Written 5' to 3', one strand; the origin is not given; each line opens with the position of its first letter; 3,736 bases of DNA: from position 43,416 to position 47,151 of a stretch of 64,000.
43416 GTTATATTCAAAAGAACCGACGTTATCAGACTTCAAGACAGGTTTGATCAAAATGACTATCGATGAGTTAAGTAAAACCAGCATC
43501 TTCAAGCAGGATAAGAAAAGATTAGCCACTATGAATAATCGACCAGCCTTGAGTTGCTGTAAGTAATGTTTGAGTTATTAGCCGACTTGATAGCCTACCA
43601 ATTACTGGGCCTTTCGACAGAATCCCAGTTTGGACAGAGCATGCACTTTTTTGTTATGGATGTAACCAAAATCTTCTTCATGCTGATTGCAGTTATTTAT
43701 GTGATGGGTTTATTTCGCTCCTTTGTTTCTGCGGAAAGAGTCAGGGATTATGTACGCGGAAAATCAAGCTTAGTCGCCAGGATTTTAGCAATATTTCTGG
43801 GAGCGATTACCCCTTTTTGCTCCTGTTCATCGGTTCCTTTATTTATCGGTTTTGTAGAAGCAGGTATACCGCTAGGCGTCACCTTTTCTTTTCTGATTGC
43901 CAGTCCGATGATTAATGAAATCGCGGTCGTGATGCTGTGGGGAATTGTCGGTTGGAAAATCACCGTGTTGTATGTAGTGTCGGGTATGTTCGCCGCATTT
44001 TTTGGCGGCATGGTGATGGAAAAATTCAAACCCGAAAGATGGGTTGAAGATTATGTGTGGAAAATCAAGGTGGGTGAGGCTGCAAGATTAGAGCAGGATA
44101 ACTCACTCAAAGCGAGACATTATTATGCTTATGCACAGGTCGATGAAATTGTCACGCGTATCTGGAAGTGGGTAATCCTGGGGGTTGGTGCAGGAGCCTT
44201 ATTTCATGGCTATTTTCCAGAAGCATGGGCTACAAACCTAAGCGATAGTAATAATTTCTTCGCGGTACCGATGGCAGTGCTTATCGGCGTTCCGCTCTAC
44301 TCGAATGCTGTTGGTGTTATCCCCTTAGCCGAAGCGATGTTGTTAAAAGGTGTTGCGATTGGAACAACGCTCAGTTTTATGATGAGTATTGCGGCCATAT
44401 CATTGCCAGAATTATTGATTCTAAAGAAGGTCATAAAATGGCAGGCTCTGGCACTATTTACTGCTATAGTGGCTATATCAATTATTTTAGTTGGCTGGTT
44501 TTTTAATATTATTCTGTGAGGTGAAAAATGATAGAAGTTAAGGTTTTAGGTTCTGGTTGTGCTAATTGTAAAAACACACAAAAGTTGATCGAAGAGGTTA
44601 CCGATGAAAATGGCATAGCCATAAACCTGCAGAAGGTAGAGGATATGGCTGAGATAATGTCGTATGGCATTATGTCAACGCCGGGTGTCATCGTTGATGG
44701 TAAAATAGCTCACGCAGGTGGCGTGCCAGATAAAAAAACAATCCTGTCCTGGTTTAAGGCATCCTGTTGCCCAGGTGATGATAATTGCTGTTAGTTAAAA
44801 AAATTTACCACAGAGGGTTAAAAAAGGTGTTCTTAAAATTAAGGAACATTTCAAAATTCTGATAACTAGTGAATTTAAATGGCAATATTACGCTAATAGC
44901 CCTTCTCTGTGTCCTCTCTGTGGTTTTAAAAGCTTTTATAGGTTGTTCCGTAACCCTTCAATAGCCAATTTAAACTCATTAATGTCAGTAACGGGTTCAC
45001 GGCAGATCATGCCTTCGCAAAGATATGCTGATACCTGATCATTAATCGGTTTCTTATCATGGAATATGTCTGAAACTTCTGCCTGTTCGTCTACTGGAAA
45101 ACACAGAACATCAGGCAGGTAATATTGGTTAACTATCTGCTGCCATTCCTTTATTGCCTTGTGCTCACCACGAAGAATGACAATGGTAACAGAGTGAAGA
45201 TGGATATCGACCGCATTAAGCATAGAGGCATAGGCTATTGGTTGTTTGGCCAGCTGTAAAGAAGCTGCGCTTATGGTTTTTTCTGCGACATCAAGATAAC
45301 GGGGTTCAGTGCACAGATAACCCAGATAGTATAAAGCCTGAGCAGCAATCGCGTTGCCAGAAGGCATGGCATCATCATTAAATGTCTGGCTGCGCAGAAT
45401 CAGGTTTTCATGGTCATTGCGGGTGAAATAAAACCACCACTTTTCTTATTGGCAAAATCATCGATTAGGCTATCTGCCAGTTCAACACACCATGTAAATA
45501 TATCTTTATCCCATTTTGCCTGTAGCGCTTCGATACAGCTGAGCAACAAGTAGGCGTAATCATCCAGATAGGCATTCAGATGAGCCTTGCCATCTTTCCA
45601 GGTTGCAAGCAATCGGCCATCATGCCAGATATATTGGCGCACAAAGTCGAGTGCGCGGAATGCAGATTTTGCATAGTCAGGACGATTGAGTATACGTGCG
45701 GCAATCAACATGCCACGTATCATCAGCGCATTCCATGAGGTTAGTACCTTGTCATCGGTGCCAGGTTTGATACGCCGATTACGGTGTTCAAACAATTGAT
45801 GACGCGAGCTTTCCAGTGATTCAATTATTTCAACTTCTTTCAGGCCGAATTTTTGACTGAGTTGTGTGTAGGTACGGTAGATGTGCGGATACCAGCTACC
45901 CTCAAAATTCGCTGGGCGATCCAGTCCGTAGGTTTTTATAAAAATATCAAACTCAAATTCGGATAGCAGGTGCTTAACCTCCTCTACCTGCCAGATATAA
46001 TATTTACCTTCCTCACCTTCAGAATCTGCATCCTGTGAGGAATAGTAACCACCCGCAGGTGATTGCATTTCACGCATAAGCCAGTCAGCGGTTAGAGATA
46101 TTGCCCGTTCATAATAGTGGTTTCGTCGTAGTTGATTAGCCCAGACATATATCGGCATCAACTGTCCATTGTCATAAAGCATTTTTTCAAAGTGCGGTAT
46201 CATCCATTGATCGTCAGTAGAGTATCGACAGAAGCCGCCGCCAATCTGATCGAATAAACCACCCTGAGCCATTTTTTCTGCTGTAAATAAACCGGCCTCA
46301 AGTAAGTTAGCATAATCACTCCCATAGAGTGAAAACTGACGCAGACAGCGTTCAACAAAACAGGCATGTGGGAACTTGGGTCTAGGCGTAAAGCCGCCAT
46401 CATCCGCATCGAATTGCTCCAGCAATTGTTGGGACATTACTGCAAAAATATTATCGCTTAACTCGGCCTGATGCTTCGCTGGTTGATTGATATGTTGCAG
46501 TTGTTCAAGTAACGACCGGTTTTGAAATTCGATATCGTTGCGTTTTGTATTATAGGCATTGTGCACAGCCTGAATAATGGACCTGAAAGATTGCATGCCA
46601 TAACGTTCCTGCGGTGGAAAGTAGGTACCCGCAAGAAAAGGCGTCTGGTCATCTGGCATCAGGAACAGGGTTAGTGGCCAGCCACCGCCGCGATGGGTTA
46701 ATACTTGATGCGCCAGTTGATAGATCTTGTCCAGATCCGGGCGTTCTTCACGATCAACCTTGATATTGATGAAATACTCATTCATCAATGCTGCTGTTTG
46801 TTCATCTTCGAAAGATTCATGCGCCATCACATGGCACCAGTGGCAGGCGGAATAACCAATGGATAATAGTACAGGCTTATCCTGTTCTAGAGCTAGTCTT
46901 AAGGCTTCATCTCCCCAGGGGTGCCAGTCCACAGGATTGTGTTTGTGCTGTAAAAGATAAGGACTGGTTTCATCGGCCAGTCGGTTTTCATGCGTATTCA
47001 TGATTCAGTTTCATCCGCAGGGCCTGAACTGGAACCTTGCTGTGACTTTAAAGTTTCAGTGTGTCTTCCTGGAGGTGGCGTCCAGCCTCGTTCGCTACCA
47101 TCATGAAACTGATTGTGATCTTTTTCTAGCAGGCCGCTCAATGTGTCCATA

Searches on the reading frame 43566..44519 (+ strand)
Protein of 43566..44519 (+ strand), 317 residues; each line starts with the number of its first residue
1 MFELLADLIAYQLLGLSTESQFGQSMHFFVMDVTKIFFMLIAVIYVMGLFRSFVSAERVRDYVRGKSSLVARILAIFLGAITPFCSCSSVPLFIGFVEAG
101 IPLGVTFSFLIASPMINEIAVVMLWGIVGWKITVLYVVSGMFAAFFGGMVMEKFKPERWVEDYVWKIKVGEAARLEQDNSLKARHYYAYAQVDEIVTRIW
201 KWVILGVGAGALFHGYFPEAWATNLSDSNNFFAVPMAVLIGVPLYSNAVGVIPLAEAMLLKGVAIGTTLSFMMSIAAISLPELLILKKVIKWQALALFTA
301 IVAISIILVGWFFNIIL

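Call 9: search_protein_families(library=pfam, proteins=[window:43566-44519:+], max_evalue=0.001)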
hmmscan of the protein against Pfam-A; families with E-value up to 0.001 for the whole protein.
window:43566-44519:+ (317 aa): 1 family
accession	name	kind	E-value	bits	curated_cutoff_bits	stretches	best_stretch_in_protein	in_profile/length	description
PF03773.19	ArsP_1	-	3.8e-67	227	32.3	1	22-314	2-293/294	Predicted permease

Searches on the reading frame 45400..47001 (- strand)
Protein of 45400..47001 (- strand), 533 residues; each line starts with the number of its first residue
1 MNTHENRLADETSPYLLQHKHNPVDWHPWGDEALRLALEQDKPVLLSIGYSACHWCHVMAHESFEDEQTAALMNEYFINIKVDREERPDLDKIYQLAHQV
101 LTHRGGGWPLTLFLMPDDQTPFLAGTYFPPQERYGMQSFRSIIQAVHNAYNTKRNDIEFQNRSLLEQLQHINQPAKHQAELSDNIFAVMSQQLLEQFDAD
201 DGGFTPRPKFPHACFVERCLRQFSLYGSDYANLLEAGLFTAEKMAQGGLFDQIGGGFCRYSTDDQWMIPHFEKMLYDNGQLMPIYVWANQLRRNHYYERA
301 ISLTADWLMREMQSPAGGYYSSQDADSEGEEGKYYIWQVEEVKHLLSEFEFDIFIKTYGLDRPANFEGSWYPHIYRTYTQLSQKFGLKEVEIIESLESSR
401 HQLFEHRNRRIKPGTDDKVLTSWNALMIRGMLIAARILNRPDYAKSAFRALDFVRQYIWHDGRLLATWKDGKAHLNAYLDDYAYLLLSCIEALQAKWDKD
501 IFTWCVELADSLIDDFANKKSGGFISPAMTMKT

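Call 60: find_encoding_contigs(protein=window:45400-47001:-, flank=10000, max_places=1)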
Protein window:45400-47001:- (533 aa): 5 contigs read that carry it; 1 place shown.
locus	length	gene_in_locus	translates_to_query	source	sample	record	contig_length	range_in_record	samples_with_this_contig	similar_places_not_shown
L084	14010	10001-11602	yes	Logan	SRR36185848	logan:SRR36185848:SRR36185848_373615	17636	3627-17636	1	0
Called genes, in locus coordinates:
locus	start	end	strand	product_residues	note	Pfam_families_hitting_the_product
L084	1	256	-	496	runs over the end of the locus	PF01507:PAPS_reduct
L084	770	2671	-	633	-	PF17152:CHASE8, PF00512:HisKA, PF02518:HATPase_c, PF00072:Response_reg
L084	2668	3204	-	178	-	PF13689:DUF4154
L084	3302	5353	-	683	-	PF07715:Plug, PF00593:TonB_dep_Rec_b-barrel, PF14905:OMP_b-brl_3 (weak)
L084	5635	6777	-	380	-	PF01168:Ala_racemase_N (weak), PF02784:Orn_Arg_deC_N, PF00278:Orn_DAP_Arg_deC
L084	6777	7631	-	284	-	PF17284:Spermine_synt_N, PF01564:Spermine_synth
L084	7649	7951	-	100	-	-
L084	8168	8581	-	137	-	PF06094:GGACT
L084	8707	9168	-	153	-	-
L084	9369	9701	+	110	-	-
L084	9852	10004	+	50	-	-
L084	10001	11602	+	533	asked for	PF03190:Thioredox_DsbH, PF13899:Thioredoxin_7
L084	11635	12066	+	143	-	-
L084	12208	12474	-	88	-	PF13192:Thioredoxin_3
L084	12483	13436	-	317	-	PF03773:ArsP_1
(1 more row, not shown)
